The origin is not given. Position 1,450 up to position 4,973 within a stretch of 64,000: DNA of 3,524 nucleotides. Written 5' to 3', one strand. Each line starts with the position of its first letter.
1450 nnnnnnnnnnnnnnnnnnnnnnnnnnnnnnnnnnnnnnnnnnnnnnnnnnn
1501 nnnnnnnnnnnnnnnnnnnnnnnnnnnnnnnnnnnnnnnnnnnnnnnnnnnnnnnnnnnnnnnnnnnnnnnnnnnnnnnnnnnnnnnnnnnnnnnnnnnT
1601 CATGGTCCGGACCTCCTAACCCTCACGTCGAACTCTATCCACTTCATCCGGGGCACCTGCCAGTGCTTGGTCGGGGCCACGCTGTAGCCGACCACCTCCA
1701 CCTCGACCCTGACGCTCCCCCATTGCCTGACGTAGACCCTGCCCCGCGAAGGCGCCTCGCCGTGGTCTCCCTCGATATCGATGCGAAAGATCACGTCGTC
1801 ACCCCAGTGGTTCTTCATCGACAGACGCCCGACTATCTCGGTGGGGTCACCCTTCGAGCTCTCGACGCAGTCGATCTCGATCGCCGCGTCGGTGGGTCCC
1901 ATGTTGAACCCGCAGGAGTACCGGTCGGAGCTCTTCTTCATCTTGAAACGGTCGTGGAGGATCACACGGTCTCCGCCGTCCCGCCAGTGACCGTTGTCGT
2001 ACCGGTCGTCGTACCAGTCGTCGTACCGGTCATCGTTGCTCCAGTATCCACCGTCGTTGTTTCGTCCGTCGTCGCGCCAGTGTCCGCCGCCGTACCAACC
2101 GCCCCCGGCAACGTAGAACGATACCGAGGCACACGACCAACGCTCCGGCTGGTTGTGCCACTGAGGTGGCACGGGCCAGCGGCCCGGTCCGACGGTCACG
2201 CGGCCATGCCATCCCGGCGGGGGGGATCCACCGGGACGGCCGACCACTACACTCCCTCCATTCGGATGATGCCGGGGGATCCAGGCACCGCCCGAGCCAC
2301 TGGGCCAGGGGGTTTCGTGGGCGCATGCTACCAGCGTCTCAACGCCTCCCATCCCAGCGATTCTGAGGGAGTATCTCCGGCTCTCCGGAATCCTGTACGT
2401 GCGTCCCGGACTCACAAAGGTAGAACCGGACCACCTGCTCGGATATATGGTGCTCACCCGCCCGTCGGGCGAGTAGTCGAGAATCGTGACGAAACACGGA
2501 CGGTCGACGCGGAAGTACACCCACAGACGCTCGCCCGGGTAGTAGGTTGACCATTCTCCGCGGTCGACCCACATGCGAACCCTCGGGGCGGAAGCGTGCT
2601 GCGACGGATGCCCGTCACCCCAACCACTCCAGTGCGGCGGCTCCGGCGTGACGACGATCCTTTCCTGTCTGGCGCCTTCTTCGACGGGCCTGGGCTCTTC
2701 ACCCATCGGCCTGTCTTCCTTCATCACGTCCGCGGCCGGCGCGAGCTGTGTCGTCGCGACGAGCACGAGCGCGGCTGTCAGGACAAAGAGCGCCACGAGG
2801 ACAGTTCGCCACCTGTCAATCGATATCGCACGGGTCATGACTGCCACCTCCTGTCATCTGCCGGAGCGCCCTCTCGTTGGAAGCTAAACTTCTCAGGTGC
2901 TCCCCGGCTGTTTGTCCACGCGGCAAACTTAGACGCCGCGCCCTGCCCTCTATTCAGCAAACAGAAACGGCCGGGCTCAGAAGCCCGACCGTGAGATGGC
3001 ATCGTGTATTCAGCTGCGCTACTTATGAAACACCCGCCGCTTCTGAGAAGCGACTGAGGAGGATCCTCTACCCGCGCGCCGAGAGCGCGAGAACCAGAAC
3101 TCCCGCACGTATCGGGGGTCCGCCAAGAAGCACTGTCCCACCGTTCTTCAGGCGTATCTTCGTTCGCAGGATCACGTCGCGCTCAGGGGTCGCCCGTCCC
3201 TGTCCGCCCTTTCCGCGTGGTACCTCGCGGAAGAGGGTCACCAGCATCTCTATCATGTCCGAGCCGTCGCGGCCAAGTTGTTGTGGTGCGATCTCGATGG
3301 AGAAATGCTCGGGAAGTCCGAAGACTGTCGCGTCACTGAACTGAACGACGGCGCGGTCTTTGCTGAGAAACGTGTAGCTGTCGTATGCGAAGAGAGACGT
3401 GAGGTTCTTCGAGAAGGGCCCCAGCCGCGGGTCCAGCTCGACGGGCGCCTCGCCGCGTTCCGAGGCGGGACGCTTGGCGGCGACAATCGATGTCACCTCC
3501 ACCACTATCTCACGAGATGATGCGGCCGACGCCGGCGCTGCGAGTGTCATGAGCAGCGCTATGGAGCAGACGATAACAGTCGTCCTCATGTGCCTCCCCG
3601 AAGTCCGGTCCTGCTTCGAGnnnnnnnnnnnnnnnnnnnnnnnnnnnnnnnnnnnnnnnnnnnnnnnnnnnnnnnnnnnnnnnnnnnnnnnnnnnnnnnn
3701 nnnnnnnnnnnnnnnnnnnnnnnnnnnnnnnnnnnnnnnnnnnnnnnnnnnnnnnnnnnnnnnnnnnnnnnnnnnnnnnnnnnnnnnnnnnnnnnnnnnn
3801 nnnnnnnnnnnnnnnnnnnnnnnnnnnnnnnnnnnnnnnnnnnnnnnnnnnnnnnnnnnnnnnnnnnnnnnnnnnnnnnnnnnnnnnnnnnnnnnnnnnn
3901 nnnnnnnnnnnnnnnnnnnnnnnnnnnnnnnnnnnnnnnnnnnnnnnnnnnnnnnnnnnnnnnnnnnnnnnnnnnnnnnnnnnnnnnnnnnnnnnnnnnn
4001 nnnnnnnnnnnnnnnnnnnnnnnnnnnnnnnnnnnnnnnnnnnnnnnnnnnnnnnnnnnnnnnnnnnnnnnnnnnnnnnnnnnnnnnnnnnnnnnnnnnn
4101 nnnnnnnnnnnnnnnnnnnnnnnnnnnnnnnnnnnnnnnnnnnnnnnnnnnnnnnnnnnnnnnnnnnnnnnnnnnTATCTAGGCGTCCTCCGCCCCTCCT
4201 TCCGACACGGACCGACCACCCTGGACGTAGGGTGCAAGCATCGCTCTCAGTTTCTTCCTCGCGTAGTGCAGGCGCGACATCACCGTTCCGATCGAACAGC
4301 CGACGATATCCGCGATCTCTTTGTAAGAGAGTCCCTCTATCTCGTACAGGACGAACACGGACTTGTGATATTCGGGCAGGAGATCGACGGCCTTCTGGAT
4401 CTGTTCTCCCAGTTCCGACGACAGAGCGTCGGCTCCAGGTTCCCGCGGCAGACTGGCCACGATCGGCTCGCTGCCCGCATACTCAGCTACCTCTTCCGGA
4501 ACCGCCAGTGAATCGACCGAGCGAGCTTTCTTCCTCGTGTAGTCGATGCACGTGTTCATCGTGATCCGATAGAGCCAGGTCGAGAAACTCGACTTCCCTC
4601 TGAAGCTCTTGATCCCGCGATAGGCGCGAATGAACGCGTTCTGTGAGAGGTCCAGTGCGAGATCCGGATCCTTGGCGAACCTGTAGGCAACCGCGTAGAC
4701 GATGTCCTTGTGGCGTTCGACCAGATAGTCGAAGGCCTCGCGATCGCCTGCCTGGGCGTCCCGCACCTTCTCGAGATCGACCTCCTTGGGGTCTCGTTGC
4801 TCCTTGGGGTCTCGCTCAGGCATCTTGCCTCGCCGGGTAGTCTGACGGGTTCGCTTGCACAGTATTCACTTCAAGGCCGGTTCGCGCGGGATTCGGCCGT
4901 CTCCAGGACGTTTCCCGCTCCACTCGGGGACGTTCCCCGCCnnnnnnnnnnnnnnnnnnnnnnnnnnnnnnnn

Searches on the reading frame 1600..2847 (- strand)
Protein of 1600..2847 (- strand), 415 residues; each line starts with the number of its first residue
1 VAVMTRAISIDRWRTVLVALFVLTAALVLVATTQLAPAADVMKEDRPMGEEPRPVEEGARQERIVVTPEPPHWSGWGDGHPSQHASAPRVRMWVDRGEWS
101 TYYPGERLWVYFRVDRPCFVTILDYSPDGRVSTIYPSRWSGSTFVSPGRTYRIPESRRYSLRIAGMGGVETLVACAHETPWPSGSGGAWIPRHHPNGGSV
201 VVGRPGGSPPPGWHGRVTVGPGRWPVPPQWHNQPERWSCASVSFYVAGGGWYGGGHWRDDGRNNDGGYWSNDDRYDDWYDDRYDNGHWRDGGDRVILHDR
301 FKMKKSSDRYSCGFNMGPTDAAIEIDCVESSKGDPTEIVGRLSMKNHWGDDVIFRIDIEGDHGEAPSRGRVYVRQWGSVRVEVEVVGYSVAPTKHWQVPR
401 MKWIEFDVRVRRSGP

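Call 45: search_protein_families(library=pfam, proteins=[window:1600-2847:-], max_evalue=0.000001)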
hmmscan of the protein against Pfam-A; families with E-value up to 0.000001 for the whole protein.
window:1600-2847:- (415 aa): 1 family
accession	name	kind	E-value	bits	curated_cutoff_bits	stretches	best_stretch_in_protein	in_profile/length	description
PF14326.11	DUF4384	-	4e-18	65.7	27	1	101-180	1-81/81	Domain of unknown function (DUF4384)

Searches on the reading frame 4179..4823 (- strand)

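Call 45: search_protein_families(library=pfam, proteins=[window:4179-4823:-], max_evalue=0.000001)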
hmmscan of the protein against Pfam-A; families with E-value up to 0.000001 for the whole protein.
window:4179-4823:- (214 aa): 4 families
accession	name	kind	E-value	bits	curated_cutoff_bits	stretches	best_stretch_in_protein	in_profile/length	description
PF04542.20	Sigma70_r2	-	5.1e-22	77.9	24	1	34-101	1-70/71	Sigma-70 region 2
PF08281.18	Sigma70_r4_2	-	2.3e-16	59.6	25.7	1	140-192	2-54/54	Sigma-70, region 4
PF04545.22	Sigma70_r4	-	6.1e-12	45.3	24.1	1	147-194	3-50/50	Sigma-70, region 4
PF07638.17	Sigma70_ECF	-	2.9e-07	31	21.1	1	59-195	52-182/185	ECF sigma factor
